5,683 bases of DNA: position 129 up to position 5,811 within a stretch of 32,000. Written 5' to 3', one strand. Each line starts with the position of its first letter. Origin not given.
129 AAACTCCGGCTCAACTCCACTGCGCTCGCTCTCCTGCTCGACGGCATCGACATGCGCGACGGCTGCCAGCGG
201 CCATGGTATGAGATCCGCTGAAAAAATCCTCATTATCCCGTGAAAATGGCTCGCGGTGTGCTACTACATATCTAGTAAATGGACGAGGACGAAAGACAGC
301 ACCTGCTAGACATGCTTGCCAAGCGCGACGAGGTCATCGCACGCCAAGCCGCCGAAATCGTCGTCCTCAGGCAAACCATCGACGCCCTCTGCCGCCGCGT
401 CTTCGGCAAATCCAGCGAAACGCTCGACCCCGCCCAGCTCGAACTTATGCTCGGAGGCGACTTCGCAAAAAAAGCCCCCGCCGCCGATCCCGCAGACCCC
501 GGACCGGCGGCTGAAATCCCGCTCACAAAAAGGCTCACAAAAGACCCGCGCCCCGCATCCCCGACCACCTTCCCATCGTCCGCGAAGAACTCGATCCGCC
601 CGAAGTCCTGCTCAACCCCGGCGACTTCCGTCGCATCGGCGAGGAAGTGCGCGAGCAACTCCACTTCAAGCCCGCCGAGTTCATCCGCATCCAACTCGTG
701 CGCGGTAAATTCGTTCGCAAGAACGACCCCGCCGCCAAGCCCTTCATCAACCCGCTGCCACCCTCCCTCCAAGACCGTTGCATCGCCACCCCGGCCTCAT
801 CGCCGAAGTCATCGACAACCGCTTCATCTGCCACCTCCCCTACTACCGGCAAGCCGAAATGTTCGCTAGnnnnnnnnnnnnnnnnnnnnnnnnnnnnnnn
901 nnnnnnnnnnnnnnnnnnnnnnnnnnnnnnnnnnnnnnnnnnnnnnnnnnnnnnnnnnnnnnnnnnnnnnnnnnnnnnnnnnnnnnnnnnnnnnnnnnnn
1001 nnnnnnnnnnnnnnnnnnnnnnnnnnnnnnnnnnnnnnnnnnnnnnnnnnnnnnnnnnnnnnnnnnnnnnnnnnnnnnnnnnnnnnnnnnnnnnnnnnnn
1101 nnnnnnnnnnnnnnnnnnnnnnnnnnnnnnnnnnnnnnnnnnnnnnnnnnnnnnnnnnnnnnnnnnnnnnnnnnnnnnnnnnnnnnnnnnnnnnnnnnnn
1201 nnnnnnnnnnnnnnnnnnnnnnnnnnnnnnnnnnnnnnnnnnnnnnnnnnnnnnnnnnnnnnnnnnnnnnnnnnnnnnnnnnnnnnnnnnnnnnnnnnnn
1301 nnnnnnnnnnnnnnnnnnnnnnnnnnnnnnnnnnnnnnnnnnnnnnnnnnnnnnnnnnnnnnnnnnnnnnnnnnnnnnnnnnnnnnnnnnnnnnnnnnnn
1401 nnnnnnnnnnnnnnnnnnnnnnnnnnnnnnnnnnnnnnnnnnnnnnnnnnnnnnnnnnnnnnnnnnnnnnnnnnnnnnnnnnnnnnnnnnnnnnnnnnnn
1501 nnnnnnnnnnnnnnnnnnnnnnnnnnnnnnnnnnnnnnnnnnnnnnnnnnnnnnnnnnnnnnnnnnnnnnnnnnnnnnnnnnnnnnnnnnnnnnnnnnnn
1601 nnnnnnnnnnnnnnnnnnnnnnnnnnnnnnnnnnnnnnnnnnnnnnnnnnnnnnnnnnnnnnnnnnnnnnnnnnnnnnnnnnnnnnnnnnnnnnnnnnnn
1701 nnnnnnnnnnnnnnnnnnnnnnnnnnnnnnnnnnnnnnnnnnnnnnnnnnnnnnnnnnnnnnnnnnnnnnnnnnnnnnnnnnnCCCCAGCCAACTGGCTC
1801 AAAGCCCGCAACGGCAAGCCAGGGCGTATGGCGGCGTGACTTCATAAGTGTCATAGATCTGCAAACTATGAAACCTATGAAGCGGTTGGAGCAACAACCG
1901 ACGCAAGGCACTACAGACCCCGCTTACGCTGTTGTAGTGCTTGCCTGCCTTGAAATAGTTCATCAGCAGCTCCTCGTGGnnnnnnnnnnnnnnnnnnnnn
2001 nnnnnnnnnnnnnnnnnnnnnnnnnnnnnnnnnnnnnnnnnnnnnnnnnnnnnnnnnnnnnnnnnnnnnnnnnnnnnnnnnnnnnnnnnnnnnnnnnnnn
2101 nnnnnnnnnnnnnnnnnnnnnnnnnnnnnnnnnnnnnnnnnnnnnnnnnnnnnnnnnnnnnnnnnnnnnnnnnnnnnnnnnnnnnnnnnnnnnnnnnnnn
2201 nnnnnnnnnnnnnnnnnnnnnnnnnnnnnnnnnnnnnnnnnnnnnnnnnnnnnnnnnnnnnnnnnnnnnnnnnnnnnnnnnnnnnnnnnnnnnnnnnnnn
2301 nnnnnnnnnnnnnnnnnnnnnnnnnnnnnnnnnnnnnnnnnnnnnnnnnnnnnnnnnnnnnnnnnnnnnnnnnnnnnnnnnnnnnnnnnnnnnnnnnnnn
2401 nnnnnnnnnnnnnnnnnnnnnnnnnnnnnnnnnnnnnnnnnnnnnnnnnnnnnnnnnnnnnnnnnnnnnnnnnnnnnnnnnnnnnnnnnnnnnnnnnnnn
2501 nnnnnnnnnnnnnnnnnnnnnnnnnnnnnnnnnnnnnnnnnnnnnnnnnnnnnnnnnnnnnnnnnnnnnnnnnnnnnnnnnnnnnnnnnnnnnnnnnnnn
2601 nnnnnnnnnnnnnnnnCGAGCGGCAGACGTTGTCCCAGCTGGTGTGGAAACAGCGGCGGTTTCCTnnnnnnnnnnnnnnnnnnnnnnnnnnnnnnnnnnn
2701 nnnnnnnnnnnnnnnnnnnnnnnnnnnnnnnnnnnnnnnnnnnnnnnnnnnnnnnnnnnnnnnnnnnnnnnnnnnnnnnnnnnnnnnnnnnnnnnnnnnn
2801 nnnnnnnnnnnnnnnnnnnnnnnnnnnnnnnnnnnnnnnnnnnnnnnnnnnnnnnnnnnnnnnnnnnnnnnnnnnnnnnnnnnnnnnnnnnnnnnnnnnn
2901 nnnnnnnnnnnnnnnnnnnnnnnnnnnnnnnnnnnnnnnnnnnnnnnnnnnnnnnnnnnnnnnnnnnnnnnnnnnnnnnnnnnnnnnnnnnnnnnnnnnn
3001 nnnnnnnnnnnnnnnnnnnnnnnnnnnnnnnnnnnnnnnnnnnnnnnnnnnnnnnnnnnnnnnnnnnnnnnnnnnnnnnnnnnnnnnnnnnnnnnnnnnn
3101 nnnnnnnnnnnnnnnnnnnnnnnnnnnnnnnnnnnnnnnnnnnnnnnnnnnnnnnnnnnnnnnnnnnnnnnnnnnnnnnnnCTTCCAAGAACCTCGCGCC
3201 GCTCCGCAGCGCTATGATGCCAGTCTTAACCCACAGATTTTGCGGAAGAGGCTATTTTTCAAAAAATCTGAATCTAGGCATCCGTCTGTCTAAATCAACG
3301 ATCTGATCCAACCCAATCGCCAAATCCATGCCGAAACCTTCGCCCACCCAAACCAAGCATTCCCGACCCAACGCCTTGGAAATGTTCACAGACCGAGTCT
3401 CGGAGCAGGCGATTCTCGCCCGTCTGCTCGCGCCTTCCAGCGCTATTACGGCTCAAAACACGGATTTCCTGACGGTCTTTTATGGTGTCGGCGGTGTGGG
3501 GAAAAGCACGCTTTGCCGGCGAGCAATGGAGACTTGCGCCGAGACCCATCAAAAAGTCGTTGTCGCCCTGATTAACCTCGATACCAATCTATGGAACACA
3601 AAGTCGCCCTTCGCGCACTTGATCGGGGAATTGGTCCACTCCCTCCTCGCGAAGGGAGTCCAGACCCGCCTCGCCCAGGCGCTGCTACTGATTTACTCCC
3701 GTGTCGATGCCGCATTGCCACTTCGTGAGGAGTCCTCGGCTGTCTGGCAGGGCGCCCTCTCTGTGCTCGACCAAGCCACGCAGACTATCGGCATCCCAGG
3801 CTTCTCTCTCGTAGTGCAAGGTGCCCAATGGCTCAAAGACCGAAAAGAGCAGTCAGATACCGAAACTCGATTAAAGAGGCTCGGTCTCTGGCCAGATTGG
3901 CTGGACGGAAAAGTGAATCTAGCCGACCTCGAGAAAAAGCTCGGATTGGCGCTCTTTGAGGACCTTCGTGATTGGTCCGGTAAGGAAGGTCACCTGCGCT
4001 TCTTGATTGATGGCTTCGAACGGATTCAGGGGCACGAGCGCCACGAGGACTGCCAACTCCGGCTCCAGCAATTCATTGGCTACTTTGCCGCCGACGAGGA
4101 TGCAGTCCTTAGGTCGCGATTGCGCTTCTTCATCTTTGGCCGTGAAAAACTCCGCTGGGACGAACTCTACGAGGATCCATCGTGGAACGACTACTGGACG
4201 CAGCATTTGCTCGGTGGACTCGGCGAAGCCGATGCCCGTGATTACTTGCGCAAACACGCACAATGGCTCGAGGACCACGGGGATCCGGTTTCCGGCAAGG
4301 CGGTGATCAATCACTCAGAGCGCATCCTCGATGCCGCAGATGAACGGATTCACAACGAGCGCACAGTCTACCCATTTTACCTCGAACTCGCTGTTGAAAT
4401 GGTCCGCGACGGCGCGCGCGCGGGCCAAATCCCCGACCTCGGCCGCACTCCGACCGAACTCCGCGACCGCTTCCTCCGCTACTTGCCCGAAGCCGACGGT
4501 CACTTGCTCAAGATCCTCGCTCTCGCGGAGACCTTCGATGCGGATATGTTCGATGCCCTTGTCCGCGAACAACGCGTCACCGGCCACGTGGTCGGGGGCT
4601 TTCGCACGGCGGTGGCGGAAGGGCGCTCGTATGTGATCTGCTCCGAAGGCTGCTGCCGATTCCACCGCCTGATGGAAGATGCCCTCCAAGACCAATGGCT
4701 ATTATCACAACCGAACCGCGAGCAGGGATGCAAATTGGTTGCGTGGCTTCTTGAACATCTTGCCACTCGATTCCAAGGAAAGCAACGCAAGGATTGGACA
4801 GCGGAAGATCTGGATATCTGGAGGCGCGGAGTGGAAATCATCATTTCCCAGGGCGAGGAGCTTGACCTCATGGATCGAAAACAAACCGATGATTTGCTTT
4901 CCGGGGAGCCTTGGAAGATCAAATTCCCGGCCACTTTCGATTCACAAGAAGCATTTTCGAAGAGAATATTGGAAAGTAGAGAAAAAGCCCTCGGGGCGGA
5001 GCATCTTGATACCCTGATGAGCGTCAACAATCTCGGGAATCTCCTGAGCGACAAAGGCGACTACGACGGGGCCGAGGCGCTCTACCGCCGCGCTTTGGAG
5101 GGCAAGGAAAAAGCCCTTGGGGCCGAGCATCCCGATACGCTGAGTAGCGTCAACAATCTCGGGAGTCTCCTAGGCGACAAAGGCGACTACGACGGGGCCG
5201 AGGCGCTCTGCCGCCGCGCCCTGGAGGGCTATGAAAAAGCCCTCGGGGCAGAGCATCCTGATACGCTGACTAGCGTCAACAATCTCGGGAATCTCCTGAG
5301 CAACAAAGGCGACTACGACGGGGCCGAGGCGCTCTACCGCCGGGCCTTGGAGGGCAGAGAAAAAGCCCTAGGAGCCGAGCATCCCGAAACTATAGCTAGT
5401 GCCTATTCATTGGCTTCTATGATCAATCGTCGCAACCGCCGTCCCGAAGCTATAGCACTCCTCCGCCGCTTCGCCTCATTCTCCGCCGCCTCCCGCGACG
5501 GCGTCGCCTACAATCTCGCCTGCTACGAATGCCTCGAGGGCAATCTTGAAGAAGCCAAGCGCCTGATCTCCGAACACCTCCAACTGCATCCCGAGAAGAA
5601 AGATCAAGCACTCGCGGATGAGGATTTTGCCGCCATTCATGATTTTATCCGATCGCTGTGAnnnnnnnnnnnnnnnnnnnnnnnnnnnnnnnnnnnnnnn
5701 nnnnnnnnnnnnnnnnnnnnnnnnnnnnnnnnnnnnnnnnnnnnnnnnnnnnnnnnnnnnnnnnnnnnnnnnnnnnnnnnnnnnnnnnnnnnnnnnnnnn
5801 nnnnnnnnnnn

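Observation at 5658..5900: N-terminal 81 codons of two paralogues (5658 and 19030) encode identical protein despite synonymous changes in about half the codons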

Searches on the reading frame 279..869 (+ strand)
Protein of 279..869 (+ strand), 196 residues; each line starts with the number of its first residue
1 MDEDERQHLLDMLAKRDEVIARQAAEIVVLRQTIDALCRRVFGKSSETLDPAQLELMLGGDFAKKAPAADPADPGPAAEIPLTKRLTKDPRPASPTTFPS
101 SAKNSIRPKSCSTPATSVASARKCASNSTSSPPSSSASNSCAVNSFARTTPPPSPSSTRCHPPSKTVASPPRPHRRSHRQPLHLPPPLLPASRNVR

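Call 45: search_protein_families(library=pfam, proteins=[window:279-869:+], max_evalue=0.001)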
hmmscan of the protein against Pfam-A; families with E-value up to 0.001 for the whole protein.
window:279-869:+ (196 aa): 1 family
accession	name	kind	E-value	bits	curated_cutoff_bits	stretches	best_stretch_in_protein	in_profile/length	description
PF13007.12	LZ_Tnp_IS66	-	1.4e-06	29.3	22.9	1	30-87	2-58/71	Transposase C of IS166 homeodomain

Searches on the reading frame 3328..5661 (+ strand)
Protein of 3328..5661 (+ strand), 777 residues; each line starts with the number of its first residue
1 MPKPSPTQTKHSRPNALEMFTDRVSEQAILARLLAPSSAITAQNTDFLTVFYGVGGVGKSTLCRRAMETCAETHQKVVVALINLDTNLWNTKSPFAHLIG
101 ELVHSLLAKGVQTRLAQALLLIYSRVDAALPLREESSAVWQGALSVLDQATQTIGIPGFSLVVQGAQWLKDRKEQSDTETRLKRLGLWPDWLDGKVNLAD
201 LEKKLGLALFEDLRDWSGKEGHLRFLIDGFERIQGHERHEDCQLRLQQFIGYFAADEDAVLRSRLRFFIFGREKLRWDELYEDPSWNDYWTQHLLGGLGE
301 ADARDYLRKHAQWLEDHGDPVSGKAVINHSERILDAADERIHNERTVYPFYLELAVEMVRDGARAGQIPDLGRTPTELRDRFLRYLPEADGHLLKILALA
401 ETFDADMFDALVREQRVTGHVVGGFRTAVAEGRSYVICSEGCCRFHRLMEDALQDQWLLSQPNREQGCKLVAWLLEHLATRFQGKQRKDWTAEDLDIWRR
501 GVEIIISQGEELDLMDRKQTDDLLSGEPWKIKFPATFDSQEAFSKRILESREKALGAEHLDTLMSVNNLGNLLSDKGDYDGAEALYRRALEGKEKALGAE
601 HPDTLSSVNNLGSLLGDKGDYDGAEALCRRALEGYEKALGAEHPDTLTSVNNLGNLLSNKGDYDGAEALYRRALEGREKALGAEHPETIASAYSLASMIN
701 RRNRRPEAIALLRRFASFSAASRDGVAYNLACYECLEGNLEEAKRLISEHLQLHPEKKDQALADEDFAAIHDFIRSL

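Call 5: search_protein_families(library=pfam, proteins=[window:3328-5661:+], max_evalue=0.01)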
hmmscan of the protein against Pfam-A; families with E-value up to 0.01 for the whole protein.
window:3328-5661:+ (777 aa): 16 families
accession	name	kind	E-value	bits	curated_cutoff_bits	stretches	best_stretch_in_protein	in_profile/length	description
PF13374.12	TPR_10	-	1.4e-45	152.5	27.5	3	646-687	1-42/42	Tetratricopeptide repeat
PF13424.12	TPR_12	-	2.2e-33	114.7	30.1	3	605-679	3-77/77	Tetratricopeptide repeat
PF24885.1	TPR_NPHP3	-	8.5e-21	74.9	100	2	611-715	105-209/239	Nephrocystin-3 TPR domain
PF00515.34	TPR_1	-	5.2e-16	58.1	27.8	3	651-675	5-29/34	Tetratricopeptide repeat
PF07719.23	TPR_2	-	5.7e-15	54.6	27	2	651-675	5-29/34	Tetratricopeptide repeat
PF13181.12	TPR_8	-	1.1e-13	50.6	25.7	2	650-675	4-29/34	Tetratricopeptide repeat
PF13176.12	TPR_7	-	1.5e-13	50.1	27.9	2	651-679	3-31/36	Tetratricopeptide repeat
PF13432.12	TPR_16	-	7.1e-11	42.8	32.7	3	568-635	2-61/65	Tetratricopeptide repeat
PF17874.7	TPR_MalT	-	7.5e-08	32.4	45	2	576-723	53-195/336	MalT-like TPR region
PF13428.12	TPR_14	-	1.5e-07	31.9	23.5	0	653-675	7-29/44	Tetratricopeptide repeat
PF07721.20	TPR_4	-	4.8e-07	30.2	27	0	568-588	6-26/26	Tetratricopeptide repeat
PF13431.12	TPR_17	-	2.1e-06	28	24.4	0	651-667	17-33/34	Tetratricopeptide repeat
PF13191.12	AAA_16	-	6e-06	27.3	32.6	1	50-175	28-150/167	AAA ATPase domain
PF14559.12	TPR_19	-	2.4e-05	25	25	1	618-675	4-53/68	Tetratricopeptide repeat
PF03029.23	ATP_bind_1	-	0.0026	18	27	1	52-90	2-38/240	Conserved hypothetical ATP binding protein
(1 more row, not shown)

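Call 38: search_protein_families(library=padloc, proteins=[window:3328-5661:+], max_evalue=0.001)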
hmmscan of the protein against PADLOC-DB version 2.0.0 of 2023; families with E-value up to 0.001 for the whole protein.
window:3328-5661:+ (777 aa): 1 family
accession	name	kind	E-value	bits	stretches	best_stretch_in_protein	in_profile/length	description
PDLC01169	TPR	-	0.0002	18.9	0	568-711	78-210/252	TPR repeats containing protein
